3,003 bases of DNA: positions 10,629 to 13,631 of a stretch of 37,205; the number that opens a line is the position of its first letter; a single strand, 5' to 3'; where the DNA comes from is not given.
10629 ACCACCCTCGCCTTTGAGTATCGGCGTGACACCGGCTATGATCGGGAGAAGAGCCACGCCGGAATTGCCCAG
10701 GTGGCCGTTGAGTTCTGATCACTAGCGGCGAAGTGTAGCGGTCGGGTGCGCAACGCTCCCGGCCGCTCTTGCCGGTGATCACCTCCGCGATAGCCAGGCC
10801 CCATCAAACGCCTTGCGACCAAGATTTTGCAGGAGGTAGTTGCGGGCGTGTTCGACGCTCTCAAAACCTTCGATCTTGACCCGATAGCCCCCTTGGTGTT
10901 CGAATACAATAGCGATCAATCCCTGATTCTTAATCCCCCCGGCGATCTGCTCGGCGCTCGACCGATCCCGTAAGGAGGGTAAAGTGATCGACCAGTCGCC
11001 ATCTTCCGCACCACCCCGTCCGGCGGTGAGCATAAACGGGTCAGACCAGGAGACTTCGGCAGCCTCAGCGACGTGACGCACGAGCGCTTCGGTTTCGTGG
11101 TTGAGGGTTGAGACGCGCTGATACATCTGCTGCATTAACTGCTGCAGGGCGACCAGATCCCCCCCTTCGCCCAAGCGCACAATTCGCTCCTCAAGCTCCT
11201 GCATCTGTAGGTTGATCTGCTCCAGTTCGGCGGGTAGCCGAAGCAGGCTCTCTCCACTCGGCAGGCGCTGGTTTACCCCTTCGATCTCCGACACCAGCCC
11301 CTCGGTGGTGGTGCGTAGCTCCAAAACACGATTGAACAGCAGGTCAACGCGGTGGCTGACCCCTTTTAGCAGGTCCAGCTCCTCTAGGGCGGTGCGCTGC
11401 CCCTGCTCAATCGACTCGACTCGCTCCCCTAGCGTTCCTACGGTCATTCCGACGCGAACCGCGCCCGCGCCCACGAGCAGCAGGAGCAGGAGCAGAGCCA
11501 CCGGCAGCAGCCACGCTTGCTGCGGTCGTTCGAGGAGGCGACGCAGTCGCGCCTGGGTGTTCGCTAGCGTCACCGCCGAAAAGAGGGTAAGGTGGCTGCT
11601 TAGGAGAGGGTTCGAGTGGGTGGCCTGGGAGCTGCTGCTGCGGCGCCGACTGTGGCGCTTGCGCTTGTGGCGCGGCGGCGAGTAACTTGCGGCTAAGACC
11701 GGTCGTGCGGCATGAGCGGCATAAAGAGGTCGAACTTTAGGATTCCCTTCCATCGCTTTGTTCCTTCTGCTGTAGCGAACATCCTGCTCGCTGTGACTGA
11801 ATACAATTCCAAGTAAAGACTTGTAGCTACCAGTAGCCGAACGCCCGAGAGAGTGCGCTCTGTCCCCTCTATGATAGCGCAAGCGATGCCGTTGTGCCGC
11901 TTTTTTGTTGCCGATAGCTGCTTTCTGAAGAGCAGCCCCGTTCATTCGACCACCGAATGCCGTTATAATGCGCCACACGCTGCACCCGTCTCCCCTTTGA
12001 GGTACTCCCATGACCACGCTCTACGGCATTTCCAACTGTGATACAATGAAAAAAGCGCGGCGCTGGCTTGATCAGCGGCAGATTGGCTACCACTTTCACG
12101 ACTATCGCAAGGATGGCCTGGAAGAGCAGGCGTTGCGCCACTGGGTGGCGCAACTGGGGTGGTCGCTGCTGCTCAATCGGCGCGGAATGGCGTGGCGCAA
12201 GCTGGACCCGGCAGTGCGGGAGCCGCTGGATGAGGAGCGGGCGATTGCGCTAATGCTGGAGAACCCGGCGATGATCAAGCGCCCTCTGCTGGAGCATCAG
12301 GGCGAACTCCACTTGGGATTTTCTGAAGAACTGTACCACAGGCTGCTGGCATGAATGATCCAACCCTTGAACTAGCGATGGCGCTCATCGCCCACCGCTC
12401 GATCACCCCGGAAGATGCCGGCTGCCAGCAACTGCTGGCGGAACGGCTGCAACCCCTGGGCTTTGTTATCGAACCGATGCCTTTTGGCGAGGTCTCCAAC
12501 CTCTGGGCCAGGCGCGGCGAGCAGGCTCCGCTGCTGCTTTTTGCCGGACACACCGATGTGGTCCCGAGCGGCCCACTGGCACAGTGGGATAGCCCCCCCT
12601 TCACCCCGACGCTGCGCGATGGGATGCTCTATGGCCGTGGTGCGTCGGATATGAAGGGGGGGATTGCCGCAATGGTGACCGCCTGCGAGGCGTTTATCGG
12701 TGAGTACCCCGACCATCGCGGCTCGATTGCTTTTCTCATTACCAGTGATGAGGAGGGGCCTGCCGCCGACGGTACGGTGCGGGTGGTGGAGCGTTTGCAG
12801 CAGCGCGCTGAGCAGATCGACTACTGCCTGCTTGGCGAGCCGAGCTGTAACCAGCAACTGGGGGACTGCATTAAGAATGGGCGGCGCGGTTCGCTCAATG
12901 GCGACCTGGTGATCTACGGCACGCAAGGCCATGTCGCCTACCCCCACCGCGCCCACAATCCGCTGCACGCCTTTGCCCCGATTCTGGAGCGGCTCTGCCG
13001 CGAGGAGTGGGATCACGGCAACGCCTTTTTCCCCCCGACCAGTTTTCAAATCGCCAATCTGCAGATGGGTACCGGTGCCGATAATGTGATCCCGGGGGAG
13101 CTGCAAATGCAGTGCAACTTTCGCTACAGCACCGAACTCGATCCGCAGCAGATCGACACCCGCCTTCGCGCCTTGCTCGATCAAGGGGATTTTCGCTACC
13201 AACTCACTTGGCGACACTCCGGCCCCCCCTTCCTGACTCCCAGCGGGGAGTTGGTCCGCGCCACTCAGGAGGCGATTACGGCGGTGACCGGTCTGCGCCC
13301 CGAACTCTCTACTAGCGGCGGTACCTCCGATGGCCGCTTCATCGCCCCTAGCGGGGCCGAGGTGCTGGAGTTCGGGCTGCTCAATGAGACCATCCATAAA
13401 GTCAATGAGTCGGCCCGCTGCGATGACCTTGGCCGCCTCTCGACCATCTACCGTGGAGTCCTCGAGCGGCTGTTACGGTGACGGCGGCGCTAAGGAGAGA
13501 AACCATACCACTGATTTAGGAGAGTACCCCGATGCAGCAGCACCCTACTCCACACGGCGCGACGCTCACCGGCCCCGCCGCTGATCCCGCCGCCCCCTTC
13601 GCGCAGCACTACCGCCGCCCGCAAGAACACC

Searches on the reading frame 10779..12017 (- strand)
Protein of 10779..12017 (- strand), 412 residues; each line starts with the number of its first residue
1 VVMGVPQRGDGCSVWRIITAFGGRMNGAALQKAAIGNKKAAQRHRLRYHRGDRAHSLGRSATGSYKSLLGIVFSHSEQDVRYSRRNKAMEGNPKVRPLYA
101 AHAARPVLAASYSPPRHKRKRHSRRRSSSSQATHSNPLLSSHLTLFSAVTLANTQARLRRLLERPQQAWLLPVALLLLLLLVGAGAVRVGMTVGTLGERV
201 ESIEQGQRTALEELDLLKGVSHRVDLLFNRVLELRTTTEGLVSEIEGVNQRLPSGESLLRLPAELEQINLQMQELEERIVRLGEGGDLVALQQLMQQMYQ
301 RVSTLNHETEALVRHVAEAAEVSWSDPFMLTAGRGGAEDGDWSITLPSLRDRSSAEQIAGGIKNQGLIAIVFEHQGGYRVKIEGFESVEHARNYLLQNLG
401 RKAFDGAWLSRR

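Call 42: search_protein_families(library=pfam, proteins=[window:10779-12017:-], max_evalue=0.001)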
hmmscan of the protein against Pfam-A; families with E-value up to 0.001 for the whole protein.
window:10779-12017:- (412 aa): 1 family
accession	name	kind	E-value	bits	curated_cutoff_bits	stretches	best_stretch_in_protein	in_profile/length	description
PF05036.18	SPOR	-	0.00014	22.6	21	1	339-396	2-62/76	SPOR domain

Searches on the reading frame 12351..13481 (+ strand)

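Call 42: search_protein_families(library=pfam, proteins=[window:12351-13481:+], max_evalue=0.001)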
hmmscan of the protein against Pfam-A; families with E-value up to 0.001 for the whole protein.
window:12351-13481:+ (376 aa): 2 families
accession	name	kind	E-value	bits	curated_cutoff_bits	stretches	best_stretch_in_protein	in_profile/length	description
PF01546.33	Peptidase_M20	-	7.6e-44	150.5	24.6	1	63-372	1-205/206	Peptidase family M20/M25/M40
PF07687.19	M20_dimer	-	1.1e-21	77.2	21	1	176-279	1-102/107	Peptidase dimerisation domain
